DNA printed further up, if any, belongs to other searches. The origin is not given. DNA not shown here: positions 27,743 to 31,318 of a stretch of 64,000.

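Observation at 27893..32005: Cytoplasmic fused ferredoxin-molybdopterin oxidoreductase with rhodanese and ArsR neighbours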

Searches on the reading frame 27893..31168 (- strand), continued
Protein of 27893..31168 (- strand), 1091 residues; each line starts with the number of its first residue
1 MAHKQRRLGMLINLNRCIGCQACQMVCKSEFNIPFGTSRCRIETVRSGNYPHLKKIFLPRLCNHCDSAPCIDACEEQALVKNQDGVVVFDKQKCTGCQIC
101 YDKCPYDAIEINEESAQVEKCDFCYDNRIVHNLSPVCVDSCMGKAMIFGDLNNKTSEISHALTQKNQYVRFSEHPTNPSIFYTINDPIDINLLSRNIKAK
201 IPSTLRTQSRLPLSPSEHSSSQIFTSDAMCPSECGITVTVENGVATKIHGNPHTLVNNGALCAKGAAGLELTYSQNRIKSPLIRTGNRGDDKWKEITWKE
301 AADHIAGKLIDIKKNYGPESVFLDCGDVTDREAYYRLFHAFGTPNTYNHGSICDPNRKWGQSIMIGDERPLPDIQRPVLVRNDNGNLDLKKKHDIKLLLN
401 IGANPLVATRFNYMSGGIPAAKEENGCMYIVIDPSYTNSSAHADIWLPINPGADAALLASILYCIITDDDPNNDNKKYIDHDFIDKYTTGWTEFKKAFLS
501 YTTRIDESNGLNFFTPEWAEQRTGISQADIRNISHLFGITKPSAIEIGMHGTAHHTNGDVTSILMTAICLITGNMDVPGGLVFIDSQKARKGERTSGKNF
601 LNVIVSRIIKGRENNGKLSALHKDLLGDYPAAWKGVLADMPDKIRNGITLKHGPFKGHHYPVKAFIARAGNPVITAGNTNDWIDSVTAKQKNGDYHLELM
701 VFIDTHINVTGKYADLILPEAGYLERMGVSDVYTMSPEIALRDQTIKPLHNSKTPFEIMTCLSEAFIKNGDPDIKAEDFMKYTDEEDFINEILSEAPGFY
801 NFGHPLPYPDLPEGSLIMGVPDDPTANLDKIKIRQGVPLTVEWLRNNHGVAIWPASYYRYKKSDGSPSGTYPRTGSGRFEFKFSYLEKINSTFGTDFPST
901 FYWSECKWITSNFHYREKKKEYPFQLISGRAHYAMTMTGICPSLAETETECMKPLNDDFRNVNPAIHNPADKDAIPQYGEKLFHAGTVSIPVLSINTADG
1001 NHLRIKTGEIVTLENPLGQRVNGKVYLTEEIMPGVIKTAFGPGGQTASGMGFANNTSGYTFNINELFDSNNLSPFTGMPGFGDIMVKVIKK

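Call 49: search_protein_families(library=ncbifam, proteins=[L043:2098-2952:+, L043:3263-3910:+, L043:3991-5241:+, L043:5344-6636:+, L043:6905-8023:+, L050:17345-18178:+, L050:18208-19554:+, L050:19583-20884:+, L050:21119-22315:+, L050:8286-8957:+], max_evalue=1e-10)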
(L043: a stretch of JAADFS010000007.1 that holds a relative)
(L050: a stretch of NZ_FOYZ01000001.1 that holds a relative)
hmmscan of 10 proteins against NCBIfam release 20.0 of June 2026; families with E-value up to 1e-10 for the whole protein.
L043:2098-2952:+ (285 aa): 12 families
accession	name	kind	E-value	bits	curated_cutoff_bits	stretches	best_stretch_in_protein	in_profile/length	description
NF052530.1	Heli_ShapePgp3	exception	2.1e-57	194.3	300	1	16-277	5-263/270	peptidoglycan metallopeptidase Pgp3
NF053825.1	PdgNdpepShyA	equivalog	1.1e-22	80.3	700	1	175-274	290-389/425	peptidoglycan DD-endopeptidase ShyA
NF052529.1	PG_M23_Pgp6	exception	1.6e-22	79.8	600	1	165-276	315-430/452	peptidoglycan metallopeptidase Pgp6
NF008652.0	PRK11649.1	equivalog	2.3e-22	79.3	341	1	162-274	293-406/439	murein DD-endopeptidase MepM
NF053824.1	PdgNdpepShyC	equivalog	6.6e-21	74.7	700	1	177-276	292-391/429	peptidoglycan DD-endopeptidase ShyC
NF052336.1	PdgHdaseHSB100310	equivalog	1.3e-19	70.8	500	1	146-269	26-145/316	peptidoglycan hydrolase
NF008644.1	PRK11637.1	equivalog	3.8e-16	59.1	270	1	152-275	261-380/385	murein hydrolase activator EnvC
NF008123.1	PRK10871.1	equivalog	4.7e-15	55.9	311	1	153-274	244-358/365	murein hydrolase activator NlpD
NF050804.1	CellDivDipMCaul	equivalog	6.6e-15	54.9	900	1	152-267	504-615/634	cell division endopeptidase DipM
NF040883.1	amid_act_ActS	equivalog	2.7e-14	53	375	1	125-276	91-231/242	amidase activator ActS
NF041208.1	celldiv_DipM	equivalog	3.4e-14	52.9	740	1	176-275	314-414/419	cell division endopeptidase DipM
NF047755.1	LIC_10271_M23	exception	1.5e-11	44.4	180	1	179-251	115-187/207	LIC_10271 family cell wall hydrolase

L043:3263-3910:+ (216 aa): 0 families

L043:3991-5241:+ (417 aa): 4 families
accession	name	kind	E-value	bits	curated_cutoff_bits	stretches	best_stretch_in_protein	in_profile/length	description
NF002669.0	PRK02391.1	equivalog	1.5e-13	50.6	341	1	151-380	17-241/298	zinc metalloprotease HtpX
NF003965.0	PRK05457.1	equivalog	4.6e-13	49.2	245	1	216-411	83-283/285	protease HtpX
NF003425.0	PRK04897.1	equivalog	1.8e-11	43.8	355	1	147-410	12-296/298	zinc metalloprotease HtpX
NF002826.0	PRK03001.1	equivalog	4.6e-11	42.4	369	0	209-382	67-230/285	zinc metalloprotease HtpX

L043:5344-6636:+ (431 aa): 68 families (the best 25 are shown)
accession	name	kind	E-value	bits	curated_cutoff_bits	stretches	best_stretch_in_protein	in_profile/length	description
NF000818.0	PRK00062.1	subfamily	1.7e-201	669.5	398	1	6-430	3-427/429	glutamate-1-semialdehyde 2,1-aminomutase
TIGR00713.1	hemL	equivalog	1.4e-192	640.1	527.3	1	8-429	1-422/423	glutamate-1-semialdehyde 2,1-aminomutase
NF009055.0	PRK12389.1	equivalog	5.3e-172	572.3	637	1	5-430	2-428/431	glutamate-1-semialdehyde 2,1-aminomutase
NF001864.0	PRK00615.1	equivalog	1.8e-116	389.3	706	1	7-427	5-426/433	glutamate-1-semialdehyde aminotransferase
NF041362.1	GntE_guanitoxin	equivalog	6.9e-114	380.7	525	1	5-419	4-425/426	guanitoxin biosynthesis PLP-dependent transaminase GntE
NF004856.0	PRK06209.1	equivalog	5.1e-68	229.6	486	1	4-426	6-412/450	glutamate-1-semialdehyde 2,1-aminomutase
NF005453.0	PRK07046.1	subfamily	3.5e-65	220.3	425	1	9-425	30-446/453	transaminase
TIGR00707.1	argD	subfamily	4e-50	170.7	410.05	1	35-350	7-316/381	acetylornithine/succinylornithine family transaminase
NF004426.0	PRK05769.1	equivalog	1.3e-49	169.2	552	1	36-395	35-403/441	acetyl ornithine aminotransferase family protein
NF005993.0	PRK08117.1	subfamily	3.5e-49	167.6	574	1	38-368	26-371/433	aspartate aminotransferase family protein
NF049976.1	AmadipTransam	equivalog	1.4e-44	152.7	650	1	38-401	15-382/416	2-aminoadipate transaminase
NF002874.0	PRK03244.1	equivalog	3.5e-44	151.2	457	1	36-344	24-323/399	acetylornithine transaminase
TIGR00700.1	GABAtrnsam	equivalog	2.7e-43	148.1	506.65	1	37-369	15-362/420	4-aminobutyrate--2-oxoglutarate transaminase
NF004718.0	PRK06062.1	subfamily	9.4e-43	146.4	472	2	201-361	216-378/454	hypothetical protein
NF008570.0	PRK11522.1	equivalog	1.1e-42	146.2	612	1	45-372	76-409/464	putrescine aminotransferase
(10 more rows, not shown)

L043:6905-8023:+ (373 aa): 2 families
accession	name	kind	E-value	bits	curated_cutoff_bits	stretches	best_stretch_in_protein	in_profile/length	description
TIGR00092.1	TIGR00092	equivalog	4e-94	315.8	279.2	1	2-373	4-368/368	redox-regulated ATPase YchF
NF007171.0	PRK09602.1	subfamily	2.5e-14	52.9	387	1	1-158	3-166/397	YchF-related putative GTPase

L050:17345-18178:+ (278 aa): 7 families
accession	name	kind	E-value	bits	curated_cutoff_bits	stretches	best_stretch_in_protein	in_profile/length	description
TIGR01287.1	nifH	equivalog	4.3e-116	387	394.35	1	5-271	1-267/275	nitrogenase iron protein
NF033200.1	F430_CfbC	exception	5.2e-112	373.4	402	1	5-268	1-258/260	Ni-sirohydrochlorin a,c-diamide reductive cyclase ATP-dependent reductase subunit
NF009701.0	PRK13230.1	subfamily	5.2e-103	344.1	350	1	4-268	1-277/291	nitrogenase reductase-like protein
NF009702.0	PRK13231.1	equivalog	1.7e-101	338.9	427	1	4-270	2-260/264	nitrogenase reductase-like protein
TIGR01281.1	DPOR_bchL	equivalog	6.5e-63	212.6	345.15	1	6-264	2-259/268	ferredoxin:protochlorophyllide reductase (ATP-dependent) iron-sulfur ATP-binding protein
TIGR02016.1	BchX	equivalog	1.2e-57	195.5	331.2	1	6-262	2-261/296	chlorophyllide a reductase iron protein subunit X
TIGR01969.1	minD_arch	subfamily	4.9e-15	55.4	201.75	0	142-252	128-234/251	cell division ATPase MinD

L050:18208-19554:+ (449 aa): 15 families
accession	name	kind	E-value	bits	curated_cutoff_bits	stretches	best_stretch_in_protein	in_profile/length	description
TIGR01283.1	nifE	equivalog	2.6e-38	131.8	505.1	1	27-398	36-401/459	nitrogenase iron-molybdenum cofactor biosynthesis protein NifE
TIGR01862.1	N2-ase-Ialpha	subfamily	3.1e-34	118.4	486.05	1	34-355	34-354/444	nitrogenase component I subunit alpha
NF011047.0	PRK14477.1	equivalog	2.9e-30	104.8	1229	1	33-359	33-359/917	bifunctional nitrogenase iron-molybdenum cofactor biosynthesis protein NifEN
TIGR01282.1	nifD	equivalog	1.3e-29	103.2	653.55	1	19-352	34-367/466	nitrogenase molybdenum-iron protein alpha chain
TIGR01284.1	alt_nitrog_alph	subfamily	3.6e-26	91.6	512.8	1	33-349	43-353/457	nitrogenase subunit alpha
TIGR01860.1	VNFD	equivalog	1.5e-22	79.9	823.1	1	35-344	47-350/461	nitrogenase vanadium-iron protein, alpha chain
TIGR01278.1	DPOR_BchB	equivalog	1.6e-21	76.8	490.35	1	36-299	11-266/512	ferredoxin:protochlorophyllide reductase (ATP-dependent) subunit B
TIGR02932.1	vnfK_nitrog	equivalog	5.1e-21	75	873.95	1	48-351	28-340/457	V-containing nitrogenase subunit beta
TIGR01861.1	ANFD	equivalog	8.1e-20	70.7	873.8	1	34-349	47-356/513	nitrogenase iron-iron protein, alpha chain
TIGR01286.1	nifK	equivalog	2.4e-15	56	427.3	1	46-170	79-203/516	nitrogenase molybdenum-iron protein subunit beta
NF002789.0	PRK02910.1-3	equivalog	5.1e-15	55.3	509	1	86-291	58-254/535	ferredoxin:protochlorophyllide reductase (ATP-dependent) subunit B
NF002790.0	PRK02910.1-4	equivalog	3.1e-14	52.5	912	1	103-306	76-283/530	ferredoxin:protochlorophyllide reductase (ATP-dependent) subunit B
TIGR02931.1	anfK_nitrog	equivalog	5e-14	51.9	853.85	0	48-142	31-123/461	Fe-only nitrogenase subunit beta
TIGR01279.1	DPOR_bchN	equivalog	2.6e-13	49.6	419.95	1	31-440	5-396/407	ferredoxin:protochlorophyllide reductase (ATP-dependent) subunit N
TIGR03282.1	methan_mark_13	equivalog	4.6e-11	42.3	268.4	1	50-151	20-112/352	Ni-sirohydrochlorin a,c-diamide reductive cyclase catalytic subunit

L050:19583-20884:+ (434 aa): 12 families
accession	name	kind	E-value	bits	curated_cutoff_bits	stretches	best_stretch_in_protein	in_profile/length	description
TIGR01278.1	DPOR_BchB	equivalog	3.5e-35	121.8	490.35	1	22-386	13-376/512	ferredoxin:protochlorophyllide reductase (ATP-dependent) subunit B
TIGR02932.1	vnfK_nitrog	equivalog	1.2e-28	100.2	873.95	1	17-198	13-202/457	V-containing nitrogenase subunit beta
TIGR02931.1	anfK_nitrog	equivalog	5.8e-23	81.3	853.85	1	12-427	11-444/461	Fe-only nitrogenase subunit beta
TIGR01286.1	nifK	equivalog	7.1e-22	77.5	427.3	1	20-429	69-496/516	nitrogenase molybdenum-iron protein subunit beta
NF002789.0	PRK02910.1-3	equivalog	1.4e-21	77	509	1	23-398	14-395/535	ferredoxin:protochlorophyllide reductase (ATP-dependent) subunit B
TIGR01283.1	nifE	equivalog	4.7e-21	74.9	505.1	1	16-425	41-443/459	nitrogenase iron-molybdenum cofactor biosynthesis protein NifE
TIGR01862.1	N2-ase-Ialpha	subfamily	4.3e-17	61.9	486.05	1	21-278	37-307/444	nitrogenase component I subunit alpha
NF002790.0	PRK02910.1-4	equivalog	6.4e-17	61.4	912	1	23-272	14-281/530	ferredoxin:protochlorophyllide reductase (ATP-dependent) subunit B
NF011047.0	PRK14477.1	equivalog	6.6e-15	54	1229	1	20-275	36-298/917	bifunctional nitrogenase iron-molybdenum cofactor biosynthesis protein NifEN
TIGR01285.1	nifN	equivalog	1.3e-14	54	326.8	1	23-317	21-332/433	nitrogenase iron-molybdenum cofactor biosynthesis protein NifN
TIGR03282.1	methan_mark_13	equivalog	3.4e-14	52.6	268.4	1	35-145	20-130/352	Ni-sirohydrochlorin a,c-diamide reductive cyclase catalytic subunit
TIGR01282.1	nifD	equivalog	1.8e-13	50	653.55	1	28-283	59-329/466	nitrogenase molybdenum-iron protein alpha chain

L050:21119-22315:+ (399 aa): 69 families (the best 25 are shown)
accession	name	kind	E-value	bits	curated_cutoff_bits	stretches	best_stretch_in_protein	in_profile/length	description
NF002985.0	PRK03715.1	equivalog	4.7e-166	552.3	568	1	14-397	8-393/395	acetylornithine transaminase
TIGR00707.1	argD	subfamily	2e-130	435.1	410.05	1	18-395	3-380/381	acetylornithine/succinylornithine family transaminase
NF002325.0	PRK01278.1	subfamily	2.3e-123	411.7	372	1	15-396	4-387/395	acetylornithine transaminase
NF003468.0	PRK05093.1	subfamily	1.3e-118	396.2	522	1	16-397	15-401/405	acetylornithine/succinyldiaminopimelate transaminase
TIGR03246.1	arg_catab_astC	subfamily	1.9e-114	382.7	609.95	1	24-393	17-391/397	acetylornithine/succinylornithine family transaminase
NF002874.0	PRK03244.1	equivalog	4.1e-112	374.9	457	1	6-396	7-393/399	acetylornithine transaminase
NF009047.0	PRK12381.1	subfamily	1.5e-108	363.2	630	1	23-395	20-397/406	bifunctional succinylornithine transaminase/acetylornithine transaminase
NF002797.0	PRK02936.1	equivalog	6.3e-106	354.3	496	1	22-397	9-379/385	acetylornithine transaminase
TIGR01885.1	Orn_aminotrans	equivalog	3.6e-95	319.1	378.4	1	25-394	20-400/402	ornithine--oxo-acid transaminase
NF003273.0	PRK04260.1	equivalog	7.1e-93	311.2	616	1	22-395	9-375/376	acetylornithine transaminase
NF005993.0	PRK08117.1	subfamily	5.1e-92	308.7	574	2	183-397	205-429/433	aspartate aminotransferase family protein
NF003397.0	PRK04612.1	equivalog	1.3e-91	307.4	735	1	17-397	15-403/408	acetylornithine transaminase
NF004426.0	PRK05769.1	equivalog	2.4e-86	290.3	552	2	184-397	220-439/441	acetyl ornithine aminotransferase family protein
NF003145.0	PRK04073.1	equivalog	4.9e-80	269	656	1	26-395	24-395/396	ornithine--oxo-acid transaminase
NF045491.1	LysJ_Sulfobales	equivalog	1.3e-78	264.6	700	1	21-389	8-371/386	[LysW]-aminoadipate semialdehyde/glutamate semialdehyde transaminase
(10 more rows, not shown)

L050:8286-8957:+ (224 aa): 0 families
